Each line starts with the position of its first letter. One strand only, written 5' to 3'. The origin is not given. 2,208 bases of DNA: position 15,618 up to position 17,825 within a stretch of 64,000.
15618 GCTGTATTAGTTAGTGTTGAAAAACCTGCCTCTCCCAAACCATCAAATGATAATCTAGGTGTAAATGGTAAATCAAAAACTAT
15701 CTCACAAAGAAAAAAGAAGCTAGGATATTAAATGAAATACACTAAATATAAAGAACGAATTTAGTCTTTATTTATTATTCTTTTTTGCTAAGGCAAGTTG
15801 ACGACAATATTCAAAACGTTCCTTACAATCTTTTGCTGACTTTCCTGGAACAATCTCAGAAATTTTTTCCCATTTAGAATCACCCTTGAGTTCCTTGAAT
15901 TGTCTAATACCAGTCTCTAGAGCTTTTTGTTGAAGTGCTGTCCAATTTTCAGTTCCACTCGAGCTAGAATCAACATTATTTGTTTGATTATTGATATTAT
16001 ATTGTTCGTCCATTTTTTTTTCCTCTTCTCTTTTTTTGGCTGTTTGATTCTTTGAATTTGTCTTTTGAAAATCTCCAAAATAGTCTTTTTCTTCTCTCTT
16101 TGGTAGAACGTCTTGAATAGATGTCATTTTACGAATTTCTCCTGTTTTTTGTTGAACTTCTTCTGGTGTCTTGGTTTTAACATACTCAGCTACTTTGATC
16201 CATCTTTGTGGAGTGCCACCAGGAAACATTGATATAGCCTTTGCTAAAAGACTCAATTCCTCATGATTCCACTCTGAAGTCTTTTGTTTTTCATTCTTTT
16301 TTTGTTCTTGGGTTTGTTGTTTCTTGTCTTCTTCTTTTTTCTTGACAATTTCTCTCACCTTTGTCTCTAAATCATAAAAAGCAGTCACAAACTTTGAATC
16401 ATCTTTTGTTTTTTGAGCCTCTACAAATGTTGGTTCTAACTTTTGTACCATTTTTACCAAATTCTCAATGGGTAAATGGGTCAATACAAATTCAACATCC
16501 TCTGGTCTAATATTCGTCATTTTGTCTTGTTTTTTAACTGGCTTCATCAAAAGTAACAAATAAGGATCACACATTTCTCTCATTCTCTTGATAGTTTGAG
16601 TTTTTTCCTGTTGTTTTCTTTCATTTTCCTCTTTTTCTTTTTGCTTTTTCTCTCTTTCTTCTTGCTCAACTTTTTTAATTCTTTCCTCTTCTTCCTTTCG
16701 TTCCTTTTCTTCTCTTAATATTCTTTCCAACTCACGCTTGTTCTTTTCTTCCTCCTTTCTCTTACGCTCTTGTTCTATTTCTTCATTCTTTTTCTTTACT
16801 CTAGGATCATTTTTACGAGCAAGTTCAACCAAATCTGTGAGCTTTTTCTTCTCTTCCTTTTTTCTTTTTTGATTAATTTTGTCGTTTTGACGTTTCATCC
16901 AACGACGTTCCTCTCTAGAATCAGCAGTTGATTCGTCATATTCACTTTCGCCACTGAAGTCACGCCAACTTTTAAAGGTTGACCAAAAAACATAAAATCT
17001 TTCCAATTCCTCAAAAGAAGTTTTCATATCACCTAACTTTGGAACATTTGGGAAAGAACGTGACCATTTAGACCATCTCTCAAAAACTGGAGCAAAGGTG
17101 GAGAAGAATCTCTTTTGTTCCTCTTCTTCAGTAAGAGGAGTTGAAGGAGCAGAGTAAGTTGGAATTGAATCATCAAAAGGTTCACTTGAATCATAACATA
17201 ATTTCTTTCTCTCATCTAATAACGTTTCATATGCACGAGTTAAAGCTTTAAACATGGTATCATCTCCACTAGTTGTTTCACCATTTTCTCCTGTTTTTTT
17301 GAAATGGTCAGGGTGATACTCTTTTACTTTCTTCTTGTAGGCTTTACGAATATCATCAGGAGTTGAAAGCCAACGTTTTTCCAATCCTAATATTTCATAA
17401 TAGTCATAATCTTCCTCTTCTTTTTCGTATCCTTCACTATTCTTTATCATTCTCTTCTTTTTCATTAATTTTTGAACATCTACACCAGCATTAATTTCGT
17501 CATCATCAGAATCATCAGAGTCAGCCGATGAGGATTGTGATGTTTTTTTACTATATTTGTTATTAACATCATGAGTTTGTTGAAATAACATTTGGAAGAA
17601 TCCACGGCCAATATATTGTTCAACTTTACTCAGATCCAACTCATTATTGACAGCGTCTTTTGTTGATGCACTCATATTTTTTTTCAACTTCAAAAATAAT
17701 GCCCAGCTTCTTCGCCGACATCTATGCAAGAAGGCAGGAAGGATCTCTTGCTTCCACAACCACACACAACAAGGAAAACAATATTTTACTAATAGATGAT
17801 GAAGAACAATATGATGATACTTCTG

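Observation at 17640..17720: Head-to-head genes with start codons only ~23 bp apart (DNAJC2 on minus, zDHHC on plus)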

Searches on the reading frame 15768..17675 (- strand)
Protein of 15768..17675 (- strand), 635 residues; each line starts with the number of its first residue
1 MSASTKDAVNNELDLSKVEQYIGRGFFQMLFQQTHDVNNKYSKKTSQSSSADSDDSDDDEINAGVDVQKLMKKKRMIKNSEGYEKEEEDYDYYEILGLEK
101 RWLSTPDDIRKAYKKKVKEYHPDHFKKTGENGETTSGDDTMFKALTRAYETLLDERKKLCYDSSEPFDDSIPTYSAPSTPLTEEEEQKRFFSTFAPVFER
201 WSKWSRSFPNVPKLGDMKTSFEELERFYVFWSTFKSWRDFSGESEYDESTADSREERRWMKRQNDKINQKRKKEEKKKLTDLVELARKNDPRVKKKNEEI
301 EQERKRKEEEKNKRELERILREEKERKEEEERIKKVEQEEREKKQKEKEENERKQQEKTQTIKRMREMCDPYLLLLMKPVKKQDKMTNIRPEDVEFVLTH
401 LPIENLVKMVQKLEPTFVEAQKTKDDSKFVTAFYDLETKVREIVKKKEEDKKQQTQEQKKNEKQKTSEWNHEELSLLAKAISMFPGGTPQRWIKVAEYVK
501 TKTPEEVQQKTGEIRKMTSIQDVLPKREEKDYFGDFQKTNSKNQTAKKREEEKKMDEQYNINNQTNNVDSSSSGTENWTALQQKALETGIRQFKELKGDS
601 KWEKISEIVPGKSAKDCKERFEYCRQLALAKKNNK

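Call 4: search_protein_families(library=pfam, proteins=[window:15768-17675:-])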
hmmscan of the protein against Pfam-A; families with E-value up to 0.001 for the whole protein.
window:15768-17675:- (635 aa): 5 families
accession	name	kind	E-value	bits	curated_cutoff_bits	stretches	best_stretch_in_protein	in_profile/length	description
PF21884.2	ZUO1-like_ZHD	-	3.7e-34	117.9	25.1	1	189-294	1-105/105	Zuotin-like, zuotin homology domain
PF00226.36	DnaJ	-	6.8e-15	55.4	27.8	1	91-162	1-63/63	DnaJ domain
PF00249.37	Myb_DNA-binding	-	8.7e-13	48.6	24.4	2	576-622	2-43/46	Myb-like DNA-binding domain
PF13921.12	Myb_DNA-bind_6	-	4.1e-07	30.5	22.9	1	578-625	1-44/60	Myb-like DNA-binding domain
PF23082.1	Myb_DNA-binding_2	-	6.3e-06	26.6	27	1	467-508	2-44/70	Myb-like DNA-binding domain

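Call 6: find_encoding_contigs(protein=window:15768-17675:-, flank=10000, max_places=6)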
Protein window:15768-17675:- (635 aa): 1 contig read that carries it; 1 place shown.
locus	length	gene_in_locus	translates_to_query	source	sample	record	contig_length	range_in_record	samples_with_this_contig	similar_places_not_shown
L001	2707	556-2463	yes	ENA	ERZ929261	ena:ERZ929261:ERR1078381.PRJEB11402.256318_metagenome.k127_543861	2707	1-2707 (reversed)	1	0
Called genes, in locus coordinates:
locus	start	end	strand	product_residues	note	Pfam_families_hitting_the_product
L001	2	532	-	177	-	?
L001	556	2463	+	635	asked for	PF00226:DnaJ, PF21884:ZUO1-like_ZHD, PF13921:Myb_DNA-bind_6 (faint), PF23082:Myb_DNA-binding_2, PF00249:Myb_DNA-binding (weak)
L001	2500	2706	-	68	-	?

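Call 8: find_homologous_proteins(query=window:15768-17675:-, max_evalue=1e-10)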
Query window:15768-17675:- (635 aa): 522 proteins with E <= 1e-10 among 8000 candidates; the best 120 are listed.
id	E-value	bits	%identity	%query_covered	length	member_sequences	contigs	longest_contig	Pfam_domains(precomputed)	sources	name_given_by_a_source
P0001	0.0e+0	1368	100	100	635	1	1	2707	PF00249.38,PF00226.37,PF13921.13,PF23082.2,PF21884.3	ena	-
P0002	0.0e+0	1055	77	98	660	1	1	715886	PF00249.38,PF00226.37,PF13921.13,PF23082.2,PF21884.3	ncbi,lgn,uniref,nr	ncbi:hypothetical protein FDP41_002795 [Naegleria fowleri]|uniref:DnaJ homolog subfamily C member 2 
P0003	0.0e+0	1044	76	99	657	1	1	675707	PF00249.38,PF00226.37,PF13921.13,PF23082.2,PF21884.3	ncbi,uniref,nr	ncbi:hypothetical protein C9374_003102 [Naegleria lovaniensis]|uniref:DnaJ homolog subfamily C membe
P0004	1.1e-270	918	81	86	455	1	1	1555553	PF00249.38,PF00226.37,PF13921.13,PF23082.2,PF21884.3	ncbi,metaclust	ncbi:predicted protein, partial [Naegleria gruberi]|metaclust:status=active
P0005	4.8e-183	628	53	98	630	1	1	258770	PF00249.38,PF00226.37,PF13921.13,PF23082.2,PF21884.3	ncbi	ncbi:hypothetical protein ABK040_015079 [Willaertia magna]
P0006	5.5e-103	364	39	85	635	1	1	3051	PF00249.38,PF00226.37,PF13921.13,PF23082.2,PF21884.3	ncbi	-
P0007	2.2e-99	352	40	85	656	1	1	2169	PF00249.38,PF00226.37,PF13921.13,PF23082.2,PF21884.3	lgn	-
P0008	6.5e-83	298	36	95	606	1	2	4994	PF00249.38,PF00226.37,PF13921.13,PF23082.2,PF21884.3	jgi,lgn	jgi:DnaJ family protein C protein 2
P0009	1.7e-79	286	37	85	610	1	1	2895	PF00249.38,PF00226.37,PF13921.13,PF23082.2,PF21884.3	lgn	-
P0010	3.5e-77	279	35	95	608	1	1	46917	PF00249.38,PF00226.37,PF13921.13,PF23082.2,PF21884.3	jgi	jgi:DnaJ family protein C protein 2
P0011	1.2e-71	260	36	67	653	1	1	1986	PF00249.38,PF00226.37,PF13921.13,PF23082.2,PF21884.3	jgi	-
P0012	1.0e-69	254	51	34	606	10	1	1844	PF00249.38,PF00226.37,PF13921.13,PF23082.2,PF21884.3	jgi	jgi:DnaJ family protein C protein 2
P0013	2.4e-69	253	47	35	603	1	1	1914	PF00249.38,PF00226.37,PF13921.13,PF23082.2,PF21884.3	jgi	-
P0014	4.7e-69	252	39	68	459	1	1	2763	PF00249.38,PF23082.2,PF21884.3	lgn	-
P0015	1.1e-67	247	32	84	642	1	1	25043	PF00249.38,PF00226.37,PF23082.2,PF21884.3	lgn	-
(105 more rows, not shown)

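Call 9: find_encoding_contigs(protein=P0002, flank=6000, max_places=2)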
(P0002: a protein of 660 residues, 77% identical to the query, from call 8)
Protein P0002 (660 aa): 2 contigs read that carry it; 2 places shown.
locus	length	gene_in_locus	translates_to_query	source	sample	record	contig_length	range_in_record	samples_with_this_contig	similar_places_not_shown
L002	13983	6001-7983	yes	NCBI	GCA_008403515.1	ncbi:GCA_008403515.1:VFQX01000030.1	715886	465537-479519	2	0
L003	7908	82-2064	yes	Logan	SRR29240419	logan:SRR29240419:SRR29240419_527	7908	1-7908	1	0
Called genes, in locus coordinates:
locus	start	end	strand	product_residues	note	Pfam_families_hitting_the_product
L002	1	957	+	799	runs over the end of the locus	PF00249:Myb_DNA-binding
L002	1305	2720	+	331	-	PF02078:Synapsin, PF02750:Synapsin_C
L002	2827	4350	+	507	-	-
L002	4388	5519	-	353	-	PF03215:Rad17, PF13177:DNA_pol3_delta2, PF13604:AAA_30 (weak), PF00004:AAA, PF09848:SLFN-g3_helicase (weak), PF13401:AAA_22 (weak), PF21960:RCF1-5-like_lid, PF08542:Rep_fac_C, +1 more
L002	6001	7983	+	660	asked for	PF13921:Myb_DNA-bind_6 (faint), PF00226:DnaJ, PF21884:ZUO1-like_ZHD, PF00249:Myb_DNA-binding (weak), PF23082:Myb_DNA-binding_2, PF00249:Myb_DNA-binding (weak)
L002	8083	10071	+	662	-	PF13640:2OG-FeII_Oxy_3, PF11397:GlcNAc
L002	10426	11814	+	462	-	PF00285:Citrate_synt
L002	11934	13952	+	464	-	PF00782:DSPc (weak), PF22784:PTP-SAK, PF22785:Tc-R-P, PF10409:PTEN_C2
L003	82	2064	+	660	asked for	PF13921:Myb_DNA-bind_6 (faint), PF00226:DnaJ, PF21884:ZUO1-like_ZHD, PF00249:Myb_DNA-binding (weak), PF23082:Myb_DNA-binding_2, PF00249:Myb_DNA-binding (weak)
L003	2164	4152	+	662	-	PF13640:2OG-FeII_Oxy_3, PF11397:GlcNAc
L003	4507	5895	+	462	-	PF00285:Citrate_synt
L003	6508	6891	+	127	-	PF22785:Tc-R-P (weak), PF22784:PTP-SAK (weak)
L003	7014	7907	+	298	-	?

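Call 10: find_encoding_contigs(protein=P0003, flank=6000, max_places=2)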
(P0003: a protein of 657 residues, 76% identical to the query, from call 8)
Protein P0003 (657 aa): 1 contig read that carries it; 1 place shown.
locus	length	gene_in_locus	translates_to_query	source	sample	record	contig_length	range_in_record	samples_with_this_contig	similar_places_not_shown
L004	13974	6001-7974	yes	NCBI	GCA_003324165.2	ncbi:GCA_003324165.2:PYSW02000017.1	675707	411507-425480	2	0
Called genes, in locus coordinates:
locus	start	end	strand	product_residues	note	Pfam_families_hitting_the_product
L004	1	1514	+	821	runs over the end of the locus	PF00249:Myb_DNA-binding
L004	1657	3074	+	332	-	PF02078:Synapsin, PF02750:Synapsin_C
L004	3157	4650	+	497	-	-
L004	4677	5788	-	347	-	PF03215:Rad17, PF13177:DNA_pol3_delta2, PF13604:AAA_30 (faint), PF13401:AAA_22 (weak), PF00004:AAA, PF21960:RCF1-5-like_lid (weak), PF25361:AAA_lid_RFC1 (faint), PF08542:Rep_fac_C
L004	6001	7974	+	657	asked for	PF00226:DnaJ, PF13921:Myb_DNA-bind_6 (faint), PF21884:ZUO1-like_ZHD, PF00249:Myb_DNA-binding (weak), PF23082:Myb_DNA-binding_2, PF00249:Myb_DNA-binding (weak)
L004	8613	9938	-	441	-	PF00646:F-box (faint), PF12937:F-box-like (weak)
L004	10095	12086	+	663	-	-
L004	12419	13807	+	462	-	PF00285:Citrate_synt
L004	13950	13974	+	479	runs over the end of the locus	PF00782:DSPc (weak), PF22784:PTP-SAK, PF22785:Tc-R-P, PF10409:PTEN_C2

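Call 11: find_encoding_contigs(protein=P0004, flank=6000, max_places=2)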
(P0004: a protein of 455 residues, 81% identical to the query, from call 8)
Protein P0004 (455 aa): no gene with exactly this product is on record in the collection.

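Call 12: find_encoding_contigs(protein=P0005, flank=6000, max_places=2)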
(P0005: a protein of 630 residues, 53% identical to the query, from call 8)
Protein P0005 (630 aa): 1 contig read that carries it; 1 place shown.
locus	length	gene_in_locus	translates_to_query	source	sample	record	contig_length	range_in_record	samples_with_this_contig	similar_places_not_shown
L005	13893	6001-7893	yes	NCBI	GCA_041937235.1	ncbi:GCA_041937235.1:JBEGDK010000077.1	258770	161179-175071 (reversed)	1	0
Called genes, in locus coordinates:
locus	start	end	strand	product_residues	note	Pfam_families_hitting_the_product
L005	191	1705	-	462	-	PF01650:Peptidase_C13, PF20985:Legum_prodom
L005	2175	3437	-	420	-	PF24105:Beta-prop_CAF1B_HIR1, PF24807:WD40_CDC20-Fz, PF25168:Beta-prop_WDR36-Utp21_2nd, PF23381:Beta-prop_IFT122_1st, PF24780:WD40_MABP1-WDR62_1st, PF24782:WD40_MABP1-WDR62_2nd, PF24814:WD40_Prp19, PF24817:WD40_WDHD1_1st, +54 more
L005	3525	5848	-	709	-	-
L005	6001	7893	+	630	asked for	PF00226:DnaJ, PF21884:ZUO1-like_ZHD, PF13921:Myb_DNA-bind_6 (faint), PF23082:Myb_DNA-binding_2, PF00249:Myb_DNA-binding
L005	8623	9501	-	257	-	PF08450:SGL, PF01436:NHL (faint)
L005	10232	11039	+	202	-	-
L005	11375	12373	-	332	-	PF00089:Trypsin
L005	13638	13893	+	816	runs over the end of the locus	PF13041:PPR_2 (faint)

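Call 50: find_related_loci(query=window:15768-17675:-, collection=metagenome_contigs, flank=4000)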
Query window:15768-17675:- (635 aa) in metagenome_contigs; peptide patterns used: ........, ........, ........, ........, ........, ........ (x = any residue, [..] = any of these).
600 stretches matched a pattern (row limit reached: there are more); 4 encode a relative of the query (tblastn E <= 1e-3); 4 distinct loci.
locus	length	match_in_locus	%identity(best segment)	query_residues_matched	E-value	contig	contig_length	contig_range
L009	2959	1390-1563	47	91-152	1e-11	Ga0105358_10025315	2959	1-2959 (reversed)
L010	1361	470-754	33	91-200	1e-9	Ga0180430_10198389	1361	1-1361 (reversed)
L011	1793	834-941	58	93-130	2e-8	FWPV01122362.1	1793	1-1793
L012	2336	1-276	32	107-198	3e-7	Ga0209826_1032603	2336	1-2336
